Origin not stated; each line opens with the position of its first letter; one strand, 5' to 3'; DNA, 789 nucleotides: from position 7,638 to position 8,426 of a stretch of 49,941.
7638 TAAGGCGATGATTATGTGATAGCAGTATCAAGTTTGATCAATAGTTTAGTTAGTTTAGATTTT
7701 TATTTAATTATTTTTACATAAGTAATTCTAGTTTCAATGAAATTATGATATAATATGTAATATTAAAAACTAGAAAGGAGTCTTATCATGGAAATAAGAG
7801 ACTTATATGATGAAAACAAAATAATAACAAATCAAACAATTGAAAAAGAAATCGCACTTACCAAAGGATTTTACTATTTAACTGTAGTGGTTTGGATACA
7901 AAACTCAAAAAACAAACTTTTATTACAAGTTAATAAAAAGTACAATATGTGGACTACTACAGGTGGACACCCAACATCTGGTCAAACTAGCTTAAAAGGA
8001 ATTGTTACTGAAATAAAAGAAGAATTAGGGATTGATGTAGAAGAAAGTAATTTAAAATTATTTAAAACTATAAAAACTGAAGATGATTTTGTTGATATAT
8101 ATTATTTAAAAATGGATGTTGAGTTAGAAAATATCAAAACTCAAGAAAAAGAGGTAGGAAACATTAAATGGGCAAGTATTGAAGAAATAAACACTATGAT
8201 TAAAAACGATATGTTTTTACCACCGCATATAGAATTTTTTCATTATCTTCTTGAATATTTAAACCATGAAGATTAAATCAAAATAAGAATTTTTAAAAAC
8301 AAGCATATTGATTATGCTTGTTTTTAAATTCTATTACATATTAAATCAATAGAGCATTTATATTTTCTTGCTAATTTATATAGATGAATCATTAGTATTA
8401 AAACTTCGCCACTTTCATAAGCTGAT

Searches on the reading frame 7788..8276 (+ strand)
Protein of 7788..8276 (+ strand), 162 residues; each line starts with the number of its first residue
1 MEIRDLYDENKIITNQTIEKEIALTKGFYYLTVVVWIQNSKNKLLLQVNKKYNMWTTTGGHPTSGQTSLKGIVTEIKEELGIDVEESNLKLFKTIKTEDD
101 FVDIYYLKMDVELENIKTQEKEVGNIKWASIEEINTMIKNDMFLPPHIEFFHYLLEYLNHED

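Call 55: search_protein_families(library=pfam, proteins=[window:7788-8276:+], max_evalue=0.0001)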
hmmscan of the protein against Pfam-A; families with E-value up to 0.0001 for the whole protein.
window:7788-8276:+ (162 aa): 1 family
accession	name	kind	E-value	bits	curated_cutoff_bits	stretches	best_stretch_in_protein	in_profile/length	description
PF00293.34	NUDIX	-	1.4e-11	45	21.1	1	32-141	5-121/134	NUDIX domain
